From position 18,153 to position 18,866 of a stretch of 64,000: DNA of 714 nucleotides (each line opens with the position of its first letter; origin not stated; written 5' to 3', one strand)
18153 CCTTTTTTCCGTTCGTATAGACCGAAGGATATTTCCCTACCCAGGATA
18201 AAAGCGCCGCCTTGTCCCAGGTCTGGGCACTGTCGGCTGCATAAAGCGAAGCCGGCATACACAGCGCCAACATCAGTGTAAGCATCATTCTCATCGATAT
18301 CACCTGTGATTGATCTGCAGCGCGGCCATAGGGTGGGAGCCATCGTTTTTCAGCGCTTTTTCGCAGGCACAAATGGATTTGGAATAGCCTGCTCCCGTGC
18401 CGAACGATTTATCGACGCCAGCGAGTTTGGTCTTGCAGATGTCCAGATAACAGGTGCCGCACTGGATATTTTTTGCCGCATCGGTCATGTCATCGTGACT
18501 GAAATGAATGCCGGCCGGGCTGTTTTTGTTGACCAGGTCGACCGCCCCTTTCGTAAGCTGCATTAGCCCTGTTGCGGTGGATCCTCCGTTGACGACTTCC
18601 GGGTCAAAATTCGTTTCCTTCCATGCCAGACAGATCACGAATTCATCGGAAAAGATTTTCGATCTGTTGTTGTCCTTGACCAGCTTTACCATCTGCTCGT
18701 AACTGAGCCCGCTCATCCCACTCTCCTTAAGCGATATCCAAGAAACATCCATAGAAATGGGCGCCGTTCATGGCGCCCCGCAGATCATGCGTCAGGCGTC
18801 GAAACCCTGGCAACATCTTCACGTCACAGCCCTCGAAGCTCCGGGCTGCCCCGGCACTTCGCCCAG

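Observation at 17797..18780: Low-GC two-gene islet between dnaE and accA: leaderless SLT-type muramidase coupled to a secreted Ivy-like protein, a candidate peptidoglycan effector/immunity pair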

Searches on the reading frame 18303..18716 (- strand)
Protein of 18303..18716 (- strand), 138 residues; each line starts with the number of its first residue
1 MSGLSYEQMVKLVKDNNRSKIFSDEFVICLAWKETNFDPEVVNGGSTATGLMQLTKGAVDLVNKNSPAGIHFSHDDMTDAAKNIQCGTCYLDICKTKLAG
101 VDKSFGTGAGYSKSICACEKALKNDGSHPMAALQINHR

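Call 6: search_protein_families(library=pfam, proteins=[window:18303-18716:-], max_evalue=10)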
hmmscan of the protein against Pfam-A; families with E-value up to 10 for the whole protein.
seq(138 aa): 2 families
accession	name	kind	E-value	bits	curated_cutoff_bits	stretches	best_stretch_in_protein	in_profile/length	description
PF01464.25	SLT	-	2.1e-10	40.6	21.3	1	23-127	13-110/117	Transglycosylase SLT domain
PF18013.6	Phage_lysozyme2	-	0.036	14.7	28.2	1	31-60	27-59/140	Phage tail lysozyme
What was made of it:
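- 18300..18716 (-): Gene 1: leaderless 138-aa free-standing lytic-transglycosylase (SLT) toxin module. The catalytic Glu34 codon is at 18615-18617. Pfam SLT E=2e-10, 40.6 bits against a cut-off of 21.3 (call 6).
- On SLT / family-1 lytic transglycosylase (PF01464): 40.6 bits against a gathering score of 21.3, E=2e-10, covering residues 23-127 (call 6).
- There is a weak, sub-threshold Phage_lysozyme2 hit (E=0.036, call 6).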

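Call 7: search_protein_families(library=ncbifam, proteins=[window:18303-18716:-], max_evalue=10)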
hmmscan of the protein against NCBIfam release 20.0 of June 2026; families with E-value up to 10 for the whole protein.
seq(138 aa): 3 families
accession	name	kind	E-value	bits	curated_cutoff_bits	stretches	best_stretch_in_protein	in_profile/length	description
NF008631.0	PRK11619.1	equivalog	5.3e-06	25.1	536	1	13-97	483-566/644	murein transglycosylase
NF008670.0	PRK11671.1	equivalog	0.00046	19.4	375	1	10-102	193-286/359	membrane-bound lytic murein transglycosylase MltC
NF047373.1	BB0259_flg_lyt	exception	0.0023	16.8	234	1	28-93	567-627/705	flagellar assembly lytic transglycosylase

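Call 8: search_solved_structures(query=window:18303-18716:-, max_evalue=10, show_alignments=3)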
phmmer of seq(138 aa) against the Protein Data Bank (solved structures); distinct sequences matched with E-value up to 10: 14.
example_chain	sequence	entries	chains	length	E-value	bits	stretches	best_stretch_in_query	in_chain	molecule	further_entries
4c5f_A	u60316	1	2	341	0.0047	19.9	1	13-103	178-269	MEMBRANE-BOUND LYTIC MUREIN TRANSGLYCOSYLASE C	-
9vi7_A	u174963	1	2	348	0.012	18.6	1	24-100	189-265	lytic transglycosylase c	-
4cfo_A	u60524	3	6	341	0.012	18.6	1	13-103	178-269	MLTC | MEMBRANE-BOUND LYTIC MUREIN TRANSGLYCOSYLASE C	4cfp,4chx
4exl_A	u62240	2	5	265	0.046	16.7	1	42-65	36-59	Phosphate-binding protein pstS 1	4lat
1sly_A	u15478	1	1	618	0.22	14.5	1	18-107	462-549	70-KDA SOLUBLE LYTIC TRANSGLYCOSYLASE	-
9udh_A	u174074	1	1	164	0.28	14.2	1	5-57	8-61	lytic transglycosidase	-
2hlq_A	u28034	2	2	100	0.28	14.1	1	43-102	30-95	Bone morphogenetic protein receptor type-2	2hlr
7u5o_E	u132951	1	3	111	0.29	14.1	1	42-102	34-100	Bone morphogenetic protein receptor type-2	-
1qsa_A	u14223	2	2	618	0.32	14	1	18-104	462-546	PROTEIN (SOLUBLE LYTIC TRANSGLYCOSYLASE SLT70) | SOLUBLE LYTIC TRANSGLYCOSYLASE SLT70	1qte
7ppc_I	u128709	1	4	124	0.38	13.7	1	42-102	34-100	Bone morphogenetic protein receptor type-2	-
7ppa_C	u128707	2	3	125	0.38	13.7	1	42-102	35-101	Bone morphogenetic protein receptor type-2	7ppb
4l2a_A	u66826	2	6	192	0.52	13.3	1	31-76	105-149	Superoxide dismutase [Fe]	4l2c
4l2b_A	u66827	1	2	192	0.52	13.3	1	31-75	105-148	Superoxide dismutase [Fe]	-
3lio_A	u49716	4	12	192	0.53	13.2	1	31-76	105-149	iron superoxide dismutase | Superoxide dismutase [Fe]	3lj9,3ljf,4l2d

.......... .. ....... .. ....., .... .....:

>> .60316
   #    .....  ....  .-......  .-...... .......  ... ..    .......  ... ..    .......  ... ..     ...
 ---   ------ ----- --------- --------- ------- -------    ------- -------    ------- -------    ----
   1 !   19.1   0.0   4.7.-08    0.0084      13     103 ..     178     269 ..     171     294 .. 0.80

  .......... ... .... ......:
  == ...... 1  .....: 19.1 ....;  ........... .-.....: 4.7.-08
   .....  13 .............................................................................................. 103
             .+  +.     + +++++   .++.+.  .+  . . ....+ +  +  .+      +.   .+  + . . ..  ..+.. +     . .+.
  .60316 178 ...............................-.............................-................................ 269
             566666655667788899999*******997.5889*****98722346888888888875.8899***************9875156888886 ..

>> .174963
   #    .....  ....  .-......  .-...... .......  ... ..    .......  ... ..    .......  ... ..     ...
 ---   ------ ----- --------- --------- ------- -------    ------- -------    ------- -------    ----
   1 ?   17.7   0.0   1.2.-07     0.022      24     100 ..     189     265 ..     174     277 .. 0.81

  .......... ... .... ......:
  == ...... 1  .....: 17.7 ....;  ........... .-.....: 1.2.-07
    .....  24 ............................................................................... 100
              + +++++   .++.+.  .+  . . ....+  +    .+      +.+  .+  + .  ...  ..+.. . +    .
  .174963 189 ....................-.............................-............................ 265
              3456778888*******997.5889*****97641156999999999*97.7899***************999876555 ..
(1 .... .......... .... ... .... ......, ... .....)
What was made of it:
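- On SLT / family-1 lytic transglycosylase (PF01464): E34 aligns with the catalytic Glu region of MltC (call 8).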

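Call 11: find_homologous_proteins(query=window:18303-18716:-, max_evalue=0.001)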
Query seq(138 aa) (138 aa): 74 proteins with E <= 0.001 among 84 candidates.
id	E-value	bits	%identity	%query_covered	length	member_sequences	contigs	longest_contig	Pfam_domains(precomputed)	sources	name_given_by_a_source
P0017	3.4e-85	300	96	100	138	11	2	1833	PF01464.26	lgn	-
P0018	6.3e-60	219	72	98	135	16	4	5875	PF01464.26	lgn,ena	-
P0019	7.4e-58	212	70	98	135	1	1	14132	PF01464.26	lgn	-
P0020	1.4e-57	211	69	98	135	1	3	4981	PF01464.26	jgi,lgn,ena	-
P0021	6.9e-57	209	68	98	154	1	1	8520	PF01464.26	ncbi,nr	ncbi:MAG: hypothetical protein CFE45_01120 [Burkholderiales bacterium PBB5]|nr:MAG: hypothetical pro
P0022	1.1e-56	208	69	97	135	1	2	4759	PF01464.26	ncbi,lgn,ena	-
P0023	2.8e-56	207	67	98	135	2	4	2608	PF01464.26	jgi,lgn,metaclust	metaclust:\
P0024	4.4e-56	206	69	98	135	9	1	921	PF01464.26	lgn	-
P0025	1.6e-55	204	67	98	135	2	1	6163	PF01464.26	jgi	jgi:soluble lytic murein transglycosylase-like protein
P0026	3.1e-55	203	66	98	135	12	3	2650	PF01464.26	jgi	jgi:membrane-bound lytic murein transglycosylase MltF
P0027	4.3e-55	203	69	98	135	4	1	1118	PF01464.26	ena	-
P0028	4.3e-55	203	66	99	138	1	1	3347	PF01464.26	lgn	-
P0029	5.8e-55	203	66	98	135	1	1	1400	PF01464.26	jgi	jgi:hypothetical protein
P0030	6.5e-55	202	66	99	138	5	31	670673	PF01464.26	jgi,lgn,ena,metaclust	metaclust:\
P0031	1.8e-54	201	64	100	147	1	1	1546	PF01464.26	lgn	-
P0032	2.1e-54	201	66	98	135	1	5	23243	PF01464.26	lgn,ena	-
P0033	8.8e-54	199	67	98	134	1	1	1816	PF01464.26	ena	-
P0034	1.4e-53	198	66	97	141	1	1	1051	PF01464.26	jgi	jgi:membrane-bound lytic murein transglycosylase MltF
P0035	1.7e-53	198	66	98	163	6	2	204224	PF01464.26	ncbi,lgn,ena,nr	ncbi:hypothetical protein CCR84_14805 [Rhodocyclus purpureus]|nr:lytic transglycosylase domain-conta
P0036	1.9e-53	198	68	98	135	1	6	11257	PF01464.26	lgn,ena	-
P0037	2.9e-53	197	67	98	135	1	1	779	PF01464.26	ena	-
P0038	3.6e-53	197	65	98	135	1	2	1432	PF01464.26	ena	-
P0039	5.7e-53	196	68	97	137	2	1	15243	PF01464.26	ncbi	-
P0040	5.8e-53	196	66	98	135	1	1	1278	PF01464.26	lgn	-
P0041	1.3e-52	195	64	98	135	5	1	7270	PF01464.26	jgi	jgi:membrane-bound lytic murein transglycosylase MltF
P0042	1.8e-52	194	64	98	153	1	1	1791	PF01464.26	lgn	-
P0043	2.0e-52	194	66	98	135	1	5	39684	PF01464.26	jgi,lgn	jgi:hypothetical protein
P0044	4.1e-52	193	64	98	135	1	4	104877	PF01464.26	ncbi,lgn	ncbi:MAG TPA: transglycosylase SLT domain-containing protein [Terrimicrobiaceae bacterium]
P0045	7.2e-52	193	64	98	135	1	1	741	PF01464.26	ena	-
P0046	7.6e-52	192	64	98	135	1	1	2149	PF01464.26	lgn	-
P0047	8.2e-52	192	62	100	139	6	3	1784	PF01464.26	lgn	-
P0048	8.6e-52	192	64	98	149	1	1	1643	PF01464.26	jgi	jgi:hypothetical protein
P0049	2.5e-51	191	65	98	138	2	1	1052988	PF01464.26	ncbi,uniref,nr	ncbi:transglycosylase SLT domain-containing protein [Limnobacter humi]|uniref:Transglycosylase SLT d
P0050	2.9e-51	191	65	98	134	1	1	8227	PF01464.26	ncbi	-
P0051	3.6e-51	190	63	98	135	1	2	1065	PF01464.26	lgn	-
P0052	4.4e-51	190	64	98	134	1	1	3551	PF01464.26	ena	-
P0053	6.4e-51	189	68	97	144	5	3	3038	PF01464.26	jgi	jgi:membrane-bound lytic murein transglycosylase MltF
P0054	8.6e-51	189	63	94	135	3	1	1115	PF01464.26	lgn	-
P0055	9.2e-51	189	63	98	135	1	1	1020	PF01464.26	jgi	jgi:hypothetical protein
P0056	1.6e-50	188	62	97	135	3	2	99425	PF01464.26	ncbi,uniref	ncbi:hypothetical protein GCM10027046_14640 [Uliginosibacterium flavum]|uniref:Transglycosylase SLT 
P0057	1.7e-50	188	63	98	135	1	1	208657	PF01464.26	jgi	jgi:hypothetical protein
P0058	2.5e-50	188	65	97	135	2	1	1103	PF01464.26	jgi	jgi:membrane-bound lytic murein transglycosylase MltF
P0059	3.8e-50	187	61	98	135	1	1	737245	PF01464.26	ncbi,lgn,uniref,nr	ncbi:transglycosylase SLT domain-containing protein [Eleftheria terrae]|uniref:transglycosylase SLT 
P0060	4.7e-50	187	62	98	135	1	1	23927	PF01464.26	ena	-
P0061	7.4e-50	186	62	97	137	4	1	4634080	PF01464.26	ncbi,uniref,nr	ncbi:transglycosylase SLT domain-containing protein [Methylomonas montana]|uniref:transglycosylase S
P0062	4.2e-49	184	61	100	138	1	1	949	PF01464.26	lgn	-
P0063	5.1e-49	183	65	92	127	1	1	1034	PF01464.26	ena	-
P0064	2.0e-46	175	59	100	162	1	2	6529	PF01464.26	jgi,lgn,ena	jgi:hypothetical protein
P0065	2.6e-46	175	58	97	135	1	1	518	PF01464.26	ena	-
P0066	3.1e-46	174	73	80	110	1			PF01464.26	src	-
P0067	9.5e-46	173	71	78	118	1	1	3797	PF01464.26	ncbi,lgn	-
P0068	2.0e-45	172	61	98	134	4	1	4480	PF01464.26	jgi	-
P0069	8.5e-45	170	56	98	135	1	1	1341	PF01464.26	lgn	-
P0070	1.3e-44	169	57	100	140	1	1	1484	PF01464.26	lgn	-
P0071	1.7e-37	146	54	100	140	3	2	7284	PF01464.26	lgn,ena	-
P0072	3.1e-37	145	51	100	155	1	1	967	PF01464.26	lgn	-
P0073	4.2e-36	141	49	100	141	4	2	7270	PF01464.26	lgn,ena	-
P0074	2.2e-35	139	48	100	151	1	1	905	PF01464.26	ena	-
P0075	9.2e-35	137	52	99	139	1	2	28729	PF01464.26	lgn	-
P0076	6.3e-34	134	53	100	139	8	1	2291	PF01464.26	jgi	jgi:hypothetical protein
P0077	2.8e-33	132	56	87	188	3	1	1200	PF01464.26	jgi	jgi:hypothetical protein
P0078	6.5e-33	131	51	100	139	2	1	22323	PF01464.26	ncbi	-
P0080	2.3e-32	129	52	90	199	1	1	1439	PF01464.26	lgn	-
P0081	5.6e-32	128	50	99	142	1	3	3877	PF01464.26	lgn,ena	-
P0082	5.7e-31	125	47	97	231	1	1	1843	PF01464.26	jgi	jgi:hypothetical protein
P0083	1.2e-30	124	50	100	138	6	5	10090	PF01464.26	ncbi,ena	-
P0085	4.6e-29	119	51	88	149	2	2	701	PF01464.26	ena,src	-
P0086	2.4e-28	116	52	88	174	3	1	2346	PF01464.26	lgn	-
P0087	6.6e-27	112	50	86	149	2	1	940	PF01464.26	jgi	-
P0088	5.0e-25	106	47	80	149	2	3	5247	PF01464.26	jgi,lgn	-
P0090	5.7e-20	89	57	64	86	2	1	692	PF01464.26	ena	-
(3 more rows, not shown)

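Call 20: find_encoding_contigs(protein=P0030, flank=10000, max_places=4)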
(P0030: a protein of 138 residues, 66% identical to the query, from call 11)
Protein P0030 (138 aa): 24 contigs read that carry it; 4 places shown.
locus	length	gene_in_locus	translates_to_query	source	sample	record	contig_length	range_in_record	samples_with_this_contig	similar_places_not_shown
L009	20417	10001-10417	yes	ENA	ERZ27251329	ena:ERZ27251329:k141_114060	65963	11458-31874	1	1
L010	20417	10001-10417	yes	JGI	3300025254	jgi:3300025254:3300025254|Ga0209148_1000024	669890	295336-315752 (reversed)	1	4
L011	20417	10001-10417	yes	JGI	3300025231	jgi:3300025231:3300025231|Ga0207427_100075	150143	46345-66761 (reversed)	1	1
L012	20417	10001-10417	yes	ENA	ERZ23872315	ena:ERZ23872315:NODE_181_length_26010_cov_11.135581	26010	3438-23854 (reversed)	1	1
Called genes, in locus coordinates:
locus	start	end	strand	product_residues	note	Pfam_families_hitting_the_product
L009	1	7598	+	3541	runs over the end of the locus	PF18657:YDG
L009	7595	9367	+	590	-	PF07244:POTRA (weak), PF08479:POTRA_2, PF03865:ShlB, PF01103:Omp85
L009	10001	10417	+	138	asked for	PF01464:SLT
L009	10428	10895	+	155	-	PF08816:Ivy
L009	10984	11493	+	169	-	-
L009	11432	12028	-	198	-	-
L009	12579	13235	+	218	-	PF00072:Response_reg, PF00196:GerE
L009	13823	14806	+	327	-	PF00165:HTH_AraC (faint), PF12833:HTH_18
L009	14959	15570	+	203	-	PF00578:AhpC-TSA, PF08534:Redoxin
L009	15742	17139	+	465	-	PF00072:Response_reg, PF13487:HD_5, PF01966:HD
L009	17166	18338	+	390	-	PF00512:HisKA (faint), PF02518:HATPase_c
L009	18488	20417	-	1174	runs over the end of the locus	PF12698:ABC2_membrane_3 (weak), PF01433:Peptidase_M1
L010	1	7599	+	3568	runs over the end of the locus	PF18657:YDG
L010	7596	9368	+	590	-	PF07244:POTRA (weak), PF08479:POTRA_2, PF03865:ShlB, PF01103:Omp85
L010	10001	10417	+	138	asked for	PF01464:SLT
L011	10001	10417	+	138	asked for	PF01464:SLT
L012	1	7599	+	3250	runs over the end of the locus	?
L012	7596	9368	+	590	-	PF07244:POTRA (weak), PF08479:POTRA_2, PF03865:ShlB, PF01103:Omp85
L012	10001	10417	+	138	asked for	PF01464:SLT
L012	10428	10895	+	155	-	PF08816:Ivy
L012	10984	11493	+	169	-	-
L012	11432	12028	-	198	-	-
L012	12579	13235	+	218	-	PF00072:Response_reg, PF00196:GerE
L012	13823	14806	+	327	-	PF00165:HTH_AraC (faint), PF12833:HTH_18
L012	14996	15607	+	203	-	PF00578:AhpC-TSA, PF08534:Redoxin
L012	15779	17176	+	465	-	PF00072:Response_reg, PF13487:HD_5, PF01966:HD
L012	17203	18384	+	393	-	PF00512:HisKA (faint), PF02518:HATPase_c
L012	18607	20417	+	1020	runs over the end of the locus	PF05231:MASE1, PF00989:PAS, PF08448:PAS_4, PF13188:PAS_8 (faint), PF08447:PAS_3, PF08448:PAS_4 (weak), PF00990:GGDEF, PF00563:EAL, +1 more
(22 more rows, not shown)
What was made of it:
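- In one lineage (L009-L012) the pair lies 630 bp downstream of a TpsA/TpsB pair (call 20).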

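Call 21: find_encoding_contigs(protein=P0061, flank=10000, max_places=2)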
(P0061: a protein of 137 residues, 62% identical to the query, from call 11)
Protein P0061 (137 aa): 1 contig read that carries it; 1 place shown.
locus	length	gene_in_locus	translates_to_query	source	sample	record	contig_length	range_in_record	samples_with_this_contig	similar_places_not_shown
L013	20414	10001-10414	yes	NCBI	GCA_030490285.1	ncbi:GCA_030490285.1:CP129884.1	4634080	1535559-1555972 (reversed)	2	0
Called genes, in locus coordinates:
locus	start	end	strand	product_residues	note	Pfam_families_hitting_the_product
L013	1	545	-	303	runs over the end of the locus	PF00892:EamA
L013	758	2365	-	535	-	PF00672:HAMP, PF00015:MCPsignal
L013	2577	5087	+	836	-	PF10101:DUF2339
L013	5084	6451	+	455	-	PF13163:DUF3999 (weak)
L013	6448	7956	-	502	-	PF24521:Ank_KRIT1 (faint), PF12796:Ank_2, PF12796:Ank_2 (weak), PF13637:Ank_4 (weak), PF12796:Ank_2, PF13637:Ank_4 (weak), PF00023:Ank (weak), PF12796:Ank_2 (weak), +3 more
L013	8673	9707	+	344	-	PF05598:DUF772, PF01609:DDE_Tnp_1, PF13359:DDE_Tnp_4, PF13612:DDE_Tnp_1_3 (weak), PF13751:DDE_Tnp_1_6 (weak)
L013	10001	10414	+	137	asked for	PF01464:SLT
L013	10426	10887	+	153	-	PF08816:Ivy (weak)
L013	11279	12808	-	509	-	PF00999:Na_H_Exchanger, PF02254:TrkA_N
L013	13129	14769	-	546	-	PF03929:PepSY_TM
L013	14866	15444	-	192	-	PF00578:AhpC-TSA, PF08534:Redoxin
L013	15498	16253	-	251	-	PF13442:Cytochrome_CBB3 (faint), PF00034:Cytochrom_C (weak)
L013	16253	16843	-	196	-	PF00578:AhpC-TSA, PF08534:Redoxin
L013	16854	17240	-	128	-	-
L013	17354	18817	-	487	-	PF07394:DUF1501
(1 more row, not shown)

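Call 35: find_encoding_contigs(protein=P0075, flank=10000, max_places=2)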
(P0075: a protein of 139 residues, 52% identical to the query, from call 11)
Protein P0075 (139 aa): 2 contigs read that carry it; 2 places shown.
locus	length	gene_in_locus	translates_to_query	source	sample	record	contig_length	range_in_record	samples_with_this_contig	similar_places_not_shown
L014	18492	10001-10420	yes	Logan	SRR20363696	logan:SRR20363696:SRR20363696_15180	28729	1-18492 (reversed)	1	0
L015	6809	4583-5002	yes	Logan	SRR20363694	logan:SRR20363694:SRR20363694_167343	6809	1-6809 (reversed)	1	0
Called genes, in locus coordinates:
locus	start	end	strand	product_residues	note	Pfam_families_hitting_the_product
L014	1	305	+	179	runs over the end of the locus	-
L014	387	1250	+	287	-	-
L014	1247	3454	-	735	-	PF17892:Cadherin_5, PF17963:Big_9, PF17892:Cadherin_5 (weak), PF03797:Autotransporter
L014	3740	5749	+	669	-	PF08238:Sel1, PF00656:Peptidase_C14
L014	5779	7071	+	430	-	PF00069:Pkinase, PF07714:PK_Tyr_Ser-Thr, PF01636:APH (faint), PF03109:ABC1 (weak)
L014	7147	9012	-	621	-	-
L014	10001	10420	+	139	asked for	PF01464:SLT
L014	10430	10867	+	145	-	PF08816:Ivy (faint)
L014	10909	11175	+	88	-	-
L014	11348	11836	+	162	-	-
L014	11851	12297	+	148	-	-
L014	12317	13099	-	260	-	PF13672:PP2C_2, PF07228:SpoIIE (faint)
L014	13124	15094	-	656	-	PF00498:FHA, PF16697:Yop-YscD_cpl (weak), PF20232:T6SS_FHA_C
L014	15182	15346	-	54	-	-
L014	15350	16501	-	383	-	PF13646:HEAT_2 (weak)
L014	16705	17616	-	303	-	-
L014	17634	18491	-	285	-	?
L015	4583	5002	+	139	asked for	PF01464:SLT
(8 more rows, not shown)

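Call 36: find_encoding_contigs(protein=P0059, flank=10000, max_places=2)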
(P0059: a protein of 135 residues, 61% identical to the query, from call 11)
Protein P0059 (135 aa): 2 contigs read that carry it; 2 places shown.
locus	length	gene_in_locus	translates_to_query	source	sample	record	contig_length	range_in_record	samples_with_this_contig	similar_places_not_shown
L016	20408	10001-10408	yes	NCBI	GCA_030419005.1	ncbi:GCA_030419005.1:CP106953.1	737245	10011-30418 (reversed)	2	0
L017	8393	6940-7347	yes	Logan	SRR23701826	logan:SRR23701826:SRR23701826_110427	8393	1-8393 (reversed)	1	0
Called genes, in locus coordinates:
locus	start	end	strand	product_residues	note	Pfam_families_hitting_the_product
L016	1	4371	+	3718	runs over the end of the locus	PF17803:Cadherin_4, PF17892:Cadherin_5, PF17963:Big_9, PF17803:Cadherin_4, PF17963:Big_9 (weak), PF17803:Cadherin_4, PF02012:BNR (faint), PF03174:CHB_HEX_C (faint)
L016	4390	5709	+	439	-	PF25917:BSH_RND (faint), PF25973:BSH_CzcB (weak)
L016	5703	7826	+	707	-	PF02163:Peptidase_M50 (weak)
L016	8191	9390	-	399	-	PF14321:DUF4382, PF13620:CarboxypepD_reg, PF13715:CarbopepD_reg_2 (faint)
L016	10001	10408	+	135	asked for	PF01464:SLT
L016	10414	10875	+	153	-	PF08816:Ivy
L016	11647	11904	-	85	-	-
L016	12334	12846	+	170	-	-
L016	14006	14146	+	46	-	-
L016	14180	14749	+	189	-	-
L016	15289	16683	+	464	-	PF01139:RtcB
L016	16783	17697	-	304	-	PF00126:HTH_1, PF03466:LysR_substrate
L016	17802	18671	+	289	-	PF00248:Aldo_ket_red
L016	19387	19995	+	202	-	PF02525:Flavodoxin_2, PF03358:FMN_red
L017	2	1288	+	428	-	?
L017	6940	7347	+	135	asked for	PF01464:SLT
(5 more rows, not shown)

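Call 38: find_related_loci(query=A2, collection=genome_contigs, flank=10000)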
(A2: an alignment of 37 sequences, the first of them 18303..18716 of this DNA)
Query A2 (138 aa) in genome_contigs; peptide patterns used: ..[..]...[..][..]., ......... (x = any residue, [..] = any of these).
42 stretches matched a pattern; 31 encode a relative of the query (tblastn E <= 1e-3); 31 distinct loci.
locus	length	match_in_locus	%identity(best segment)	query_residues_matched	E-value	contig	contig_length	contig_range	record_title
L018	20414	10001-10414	94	1-138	2e-88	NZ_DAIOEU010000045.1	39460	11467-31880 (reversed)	MAG: Dyella sp. isolate CTOTU9904 NODE_222_length_39460_cov_8.227382, whole genome shotgun sequence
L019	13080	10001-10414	91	1-138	6e-85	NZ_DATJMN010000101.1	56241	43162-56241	MAG: Dyella sp. isolate SMAG_U14836 k141_3325080, whole genome shotgun sequence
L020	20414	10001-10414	89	1-138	4e-83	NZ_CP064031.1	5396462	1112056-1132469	Dyella acidisoli strain 4MZ03 chromosome, complete genome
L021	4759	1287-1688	69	4-137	2e-61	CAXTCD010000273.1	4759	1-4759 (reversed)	MAG TPA_asm: uncultured Rhizobacter sp. isolate public_ERR4179391_metawrap_bin.4 genome assembly, contig: public_ERR4179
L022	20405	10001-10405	66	4-138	6e-59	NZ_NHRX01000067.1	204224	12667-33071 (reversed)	Rhodocyclus purpureus strain DSM 168 scaffold0067, whole genome shotgun sequence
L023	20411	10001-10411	65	1-137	2e-58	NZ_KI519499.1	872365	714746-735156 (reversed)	Derxia gummosa DSM 723 H566DRAFT_scaffold00003.3, whole genome shotgun sequence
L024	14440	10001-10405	64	4-138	1e-57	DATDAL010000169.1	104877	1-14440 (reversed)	MAG TPA_asm: Terrimicrobiaceae bacterium isolate SMAG_U95 k141_2247355, whole genome shotgun sequence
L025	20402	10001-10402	63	4-137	2e-56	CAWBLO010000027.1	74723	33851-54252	MAG: uncultured Gammaproteobacteria bacterium isolate MFD02979.bin.2.136 genome assembly, contig: contig_49564, whole ge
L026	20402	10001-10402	65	3-137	2e-56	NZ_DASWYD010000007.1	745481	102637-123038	MAG: Limnobacter sp. isolate SMAG_U3702 k141_1001129, whole genome shotgun sequence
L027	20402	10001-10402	62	4-137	3e-56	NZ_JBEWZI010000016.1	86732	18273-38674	Uliginosibacterium flavum strain KACC:17644 NODE_16_length_86732_cov_41.500779, whole genome shotgun sequence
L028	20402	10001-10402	65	3-137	4e-56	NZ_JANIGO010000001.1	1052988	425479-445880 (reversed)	Limnobacter humi strain NBRC 111650 spades_K_17_127_1, whole genome shotgun sequence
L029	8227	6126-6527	65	4-138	1e-55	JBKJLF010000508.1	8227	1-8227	MAG: Burkholderiaceae bacterium isolate ant_bin.273 k117_130235, whole genome shotgun sequence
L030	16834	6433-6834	61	4-138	1e-50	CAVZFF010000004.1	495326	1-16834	MAG: uncultured Gammaproteobacteria bacterium isolate MFD05580.bin.1.149 genome assembly, contig: contig_23591, whole ge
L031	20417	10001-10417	49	2-137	6e-40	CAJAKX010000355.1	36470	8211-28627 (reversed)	MAG: uncultured Opitutae bacterium isolate A-3_bin-153 genome assembly, contig: bin-153:355/459, whole genome shotgun se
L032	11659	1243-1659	51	1-138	3e-39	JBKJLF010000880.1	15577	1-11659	MAG: Burkholderiaceae bacterium isolate ant_bin.273 k117_5761440, whole genome shotgun sequence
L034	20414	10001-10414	50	4-138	5e-38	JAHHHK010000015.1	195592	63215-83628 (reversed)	MAG: Komarekiella atlantica HA4396-MV6 scaffold_113_c1, whole genome shotgun sequence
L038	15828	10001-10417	46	2-137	4e-37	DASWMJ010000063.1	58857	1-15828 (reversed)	MAG TPA_asm: Chloroflexia bacterium isolate SMAG_U3384 k141_111679, whole genome shotgun sequence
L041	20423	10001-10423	44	1-137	2e-36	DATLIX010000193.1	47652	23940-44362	MAG TPA_asm: Dongiaceae bacterium isolate SMAG_U13680 k141_49581, whole genome shotgun sequence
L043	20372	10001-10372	52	4-123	2e-32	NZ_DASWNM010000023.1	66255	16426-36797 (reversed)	MAG: Longimicrobium sp. isolate SMAG_U3414 k141_38975, whole genome shotgun sequence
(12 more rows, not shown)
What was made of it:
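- Distribution is very sparse, 31 of about 185,000 species genomes, and patchy across phyla (call 38).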
